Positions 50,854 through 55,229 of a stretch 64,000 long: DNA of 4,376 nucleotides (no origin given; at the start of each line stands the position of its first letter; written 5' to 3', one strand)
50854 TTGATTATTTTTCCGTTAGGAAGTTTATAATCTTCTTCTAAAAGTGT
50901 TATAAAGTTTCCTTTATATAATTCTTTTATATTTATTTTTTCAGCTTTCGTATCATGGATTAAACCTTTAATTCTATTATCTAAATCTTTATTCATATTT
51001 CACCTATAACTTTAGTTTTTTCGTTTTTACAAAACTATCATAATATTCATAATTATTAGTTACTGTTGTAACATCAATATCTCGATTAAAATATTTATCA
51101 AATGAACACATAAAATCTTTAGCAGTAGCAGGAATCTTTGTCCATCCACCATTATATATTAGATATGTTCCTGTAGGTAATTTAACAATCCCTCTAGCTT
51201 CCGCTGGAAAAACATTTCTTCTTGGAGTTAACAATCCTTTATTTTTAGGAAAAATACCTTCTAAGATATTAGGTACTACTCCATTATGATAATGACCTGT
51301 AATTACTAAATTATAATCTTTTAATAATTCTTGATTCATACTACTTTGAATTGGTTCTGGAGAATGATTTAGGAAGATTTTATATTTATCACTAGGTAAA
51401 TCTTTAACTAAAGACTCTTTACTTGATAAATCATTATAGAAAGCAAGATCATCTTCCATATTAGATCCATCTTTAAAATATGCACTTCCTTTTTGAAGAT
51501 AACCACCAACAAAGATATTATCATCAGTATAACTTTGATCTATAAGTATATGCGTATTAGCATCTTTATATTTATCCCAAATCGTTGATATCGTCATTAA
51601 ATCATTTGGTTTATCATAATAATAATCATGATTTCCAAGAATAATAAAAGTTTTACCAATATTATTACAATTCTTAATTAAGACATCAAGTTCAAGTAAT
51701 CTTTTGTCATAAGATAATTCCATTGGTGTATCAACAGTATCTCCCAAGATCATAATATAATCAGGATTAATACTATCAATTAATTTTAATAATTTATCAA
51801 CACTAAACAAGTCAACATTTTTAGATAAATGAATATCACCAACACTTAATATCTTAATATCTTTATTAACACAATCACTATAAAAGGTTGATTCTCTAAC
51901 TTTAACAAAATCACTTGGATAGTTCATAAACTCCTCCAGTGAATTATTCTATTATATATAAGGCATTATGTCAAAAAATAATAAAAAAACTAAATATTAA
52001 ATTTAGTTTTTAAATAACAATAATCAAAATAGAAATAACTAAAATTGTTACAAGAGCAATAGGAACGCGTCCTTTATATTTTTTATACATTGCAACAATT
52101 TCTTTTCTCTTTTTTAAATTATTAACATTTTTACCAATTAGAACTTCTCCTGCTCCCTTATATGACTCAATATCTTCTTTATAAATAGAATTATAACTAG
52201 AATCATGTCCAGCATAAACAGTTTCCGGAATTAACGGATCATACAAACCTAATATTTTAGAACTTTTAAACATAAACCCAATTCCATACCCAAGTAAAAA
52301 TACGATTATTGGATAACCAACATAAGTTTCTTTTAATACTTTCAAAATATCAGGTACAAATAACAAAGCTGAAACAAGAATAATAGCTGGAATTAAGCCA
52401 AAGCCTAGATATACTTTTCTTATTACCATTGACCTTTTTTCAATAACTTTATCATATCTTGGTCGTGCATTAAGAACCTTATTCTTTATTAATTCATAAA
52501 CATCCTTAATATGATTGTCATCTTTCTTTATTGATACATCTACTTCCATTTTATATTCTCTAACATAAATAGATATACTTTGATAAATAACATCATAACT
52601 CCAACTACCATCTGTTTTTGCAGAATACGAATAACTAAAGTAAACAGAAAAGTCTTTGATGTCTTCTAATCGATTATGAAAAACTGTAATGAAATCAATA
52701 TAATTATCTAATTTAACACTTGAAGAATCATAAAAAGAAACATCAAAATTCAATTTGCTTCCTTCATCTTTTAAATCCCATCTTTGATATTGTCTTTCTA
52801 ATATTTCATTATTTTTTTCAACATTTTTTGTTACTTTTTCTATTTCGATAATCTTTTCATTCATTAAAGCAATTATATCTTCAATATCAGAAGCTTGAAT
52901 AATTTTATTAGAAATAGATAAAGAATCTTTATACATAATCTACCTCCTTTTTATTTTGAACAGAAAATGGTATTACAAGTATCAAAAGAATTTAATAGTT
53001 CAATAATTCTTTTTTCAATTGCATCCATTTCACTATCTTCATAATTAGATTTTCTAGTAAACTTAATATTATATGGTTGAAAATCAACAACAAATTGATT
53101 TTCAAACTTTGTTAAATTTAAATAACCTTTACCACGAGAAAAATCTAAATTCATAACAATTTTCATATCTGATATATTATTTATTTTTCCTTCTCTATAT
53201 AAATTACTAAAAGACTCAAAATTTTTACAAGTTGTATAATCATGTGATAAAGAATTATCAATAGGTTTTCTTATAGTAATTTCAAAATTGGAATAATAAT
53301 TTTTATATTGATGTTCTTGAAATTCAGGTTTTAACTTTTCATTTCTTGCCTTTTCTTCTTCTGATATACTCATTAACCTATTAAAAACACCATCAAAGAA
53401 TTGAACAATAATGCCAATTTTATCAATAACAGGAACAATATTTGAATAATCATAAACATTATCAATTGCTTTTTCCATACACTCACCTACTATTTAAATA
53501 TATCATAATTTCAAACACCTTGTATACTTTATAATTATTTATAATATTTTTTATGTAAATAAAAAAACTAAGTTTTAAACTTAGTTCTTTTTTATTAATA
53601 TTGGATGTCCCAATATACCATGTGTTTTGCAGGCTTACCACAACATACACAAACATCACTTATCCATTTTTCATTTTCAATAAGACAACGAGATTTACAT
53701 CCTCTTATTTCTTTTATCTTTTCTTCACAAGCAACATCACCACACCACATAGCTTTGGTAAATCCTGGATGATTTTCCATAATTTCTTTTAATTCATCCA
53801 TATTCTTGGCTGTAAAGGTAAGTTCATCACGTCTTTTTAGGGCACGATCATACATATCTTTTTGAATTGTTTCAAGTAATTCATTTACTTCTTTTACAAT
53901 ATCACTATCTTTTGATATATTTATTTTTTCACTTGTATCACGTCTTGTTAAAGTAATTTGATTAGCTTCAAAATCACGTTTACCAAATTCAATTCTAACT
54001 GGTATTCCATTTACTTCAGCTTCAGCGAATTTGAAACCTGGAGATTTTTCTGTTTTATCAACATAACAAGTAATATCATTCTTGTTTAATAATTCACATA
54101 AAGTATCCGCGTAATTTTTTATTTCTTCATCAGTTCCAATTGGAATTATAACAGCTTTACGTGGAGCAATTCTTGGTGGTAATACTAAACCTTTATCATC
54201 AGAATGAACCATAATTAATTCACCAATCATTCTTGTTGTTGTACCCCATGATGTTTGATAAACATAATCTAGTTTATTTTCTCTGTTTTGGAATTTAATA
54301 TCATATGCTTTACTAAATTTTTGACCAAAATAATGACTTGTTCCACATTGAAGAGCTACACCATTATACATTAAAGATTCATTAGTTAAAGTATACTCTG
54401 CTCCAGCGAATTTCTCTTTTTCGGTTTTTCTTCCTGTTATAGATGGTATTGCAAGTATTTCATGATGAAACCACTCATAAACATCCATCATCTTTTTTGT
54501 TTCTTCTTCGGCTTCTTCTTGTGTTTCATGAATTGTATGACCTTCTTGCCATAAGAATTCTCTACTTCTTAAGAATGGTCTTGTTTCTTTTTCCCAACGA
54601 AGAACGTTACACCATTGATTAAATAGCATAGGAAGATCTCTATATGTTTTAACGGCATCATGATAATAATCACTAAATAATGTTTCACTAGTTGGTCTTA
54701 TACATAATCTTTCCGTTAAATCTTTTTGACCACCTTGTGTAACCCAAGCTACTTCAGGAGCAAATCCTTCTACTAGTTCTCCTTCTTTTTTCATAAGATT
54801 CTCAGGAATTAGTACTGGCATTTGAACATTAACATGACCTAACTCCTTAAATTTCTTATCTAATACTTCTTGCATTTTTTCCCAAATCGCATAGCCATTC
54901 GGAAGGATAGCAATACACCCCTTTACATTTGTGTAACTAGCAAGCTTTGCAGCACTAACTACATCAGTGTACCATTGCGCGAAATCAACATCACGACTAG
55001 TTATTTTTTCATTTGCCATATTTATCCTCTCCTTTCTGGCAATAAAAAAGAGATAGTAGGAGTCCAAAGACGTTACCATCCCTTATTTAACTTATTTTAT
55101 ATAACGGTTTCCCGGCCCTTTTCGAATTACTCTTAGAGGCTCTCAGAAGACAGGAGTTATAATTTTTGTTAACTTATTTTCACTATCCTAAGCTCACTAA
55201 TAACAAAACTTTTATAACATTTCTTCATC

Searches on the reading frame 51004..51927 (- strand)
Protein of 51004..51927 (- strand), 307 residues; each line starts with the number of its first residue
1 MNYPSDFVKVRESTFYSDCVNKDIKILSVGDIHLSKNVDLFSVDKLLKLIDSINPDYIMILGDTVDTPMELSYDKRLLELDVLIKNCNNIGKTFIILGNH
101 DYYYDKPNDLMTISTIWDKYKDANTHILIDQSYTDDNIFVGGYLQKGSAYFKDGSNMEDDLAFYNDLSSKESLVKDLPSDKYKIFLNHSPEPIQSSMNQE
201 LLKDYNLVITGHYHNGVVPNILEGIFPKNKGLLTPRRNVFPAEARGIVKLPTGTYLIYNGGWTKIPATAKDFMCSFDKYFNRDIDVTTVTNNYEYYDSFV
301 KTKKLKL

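Call 61: search_protein_families(library=pfam, proteins=[window:51004-51927:-], max_evalue=0.001)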
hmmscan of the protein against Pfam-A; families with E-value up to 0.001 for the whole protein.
window:51004-51927:- (307 aa): 2 families
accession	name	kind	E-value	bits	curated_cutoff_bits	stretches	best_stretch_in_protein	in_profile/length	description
PF00149.33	Metallophos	-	1.4e-16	62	21.5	1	24-215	1-190/191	Calcineurin-like phosphoesterase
PF12850.12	Metallophos_2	-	1.3e-05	25.6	27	1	25-221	2-124/154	Calcineurin-like phosphoesterase superfamily domain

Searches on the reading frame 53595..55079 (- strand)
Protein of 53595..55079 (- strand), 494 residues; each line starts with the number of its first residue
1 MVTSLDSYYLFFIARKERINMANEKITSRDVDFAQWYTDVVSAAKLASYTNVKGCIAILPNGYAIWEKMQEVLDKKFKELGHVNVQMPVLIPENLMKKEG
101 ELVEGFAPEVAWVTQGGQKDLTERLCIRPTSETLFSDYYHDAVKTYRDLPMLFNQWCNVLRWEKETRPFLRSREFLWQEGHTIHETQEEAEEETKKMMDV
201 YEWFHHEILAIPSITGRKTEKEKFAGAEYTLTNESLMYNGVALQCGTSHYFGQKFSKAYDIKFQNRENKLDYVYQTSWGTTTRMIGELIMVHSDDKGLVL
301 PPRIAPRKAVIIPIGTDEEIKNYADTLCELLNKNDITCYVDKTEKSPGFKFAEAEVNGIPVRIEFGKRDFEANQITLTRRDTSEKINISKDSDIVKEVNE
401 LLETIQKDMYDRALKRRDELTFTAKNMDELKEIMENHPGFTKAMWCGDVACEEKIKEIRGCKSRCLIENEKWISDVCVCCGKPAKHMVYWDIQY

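Call 61: search_protein_families(library=pfam, proteins=[window:53595-55079:-], max_evalue=0.001)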
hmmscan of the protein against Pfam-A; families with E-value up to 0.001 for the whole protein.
window:53595-55079:- (494 aa): 3 families
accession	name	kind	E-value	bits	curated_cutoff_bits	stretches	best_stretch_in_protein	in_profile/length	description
PF00587.30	tRNA-synt_2b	-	1.7e-19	71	29.3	1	119-287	5-174/179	tRNA synthetase class II core domain (G, H, P, S and T)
PF03129.25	HGTP_anticodon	-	3.7e-19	69.1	21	1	308-392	1-86/94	Anticodon binding domain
PF09180.16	ProRS-C_1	-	8.7e-17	61.5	31.5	1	427-490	1-67/71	Prolyl-tRNA synthetase, C-terminal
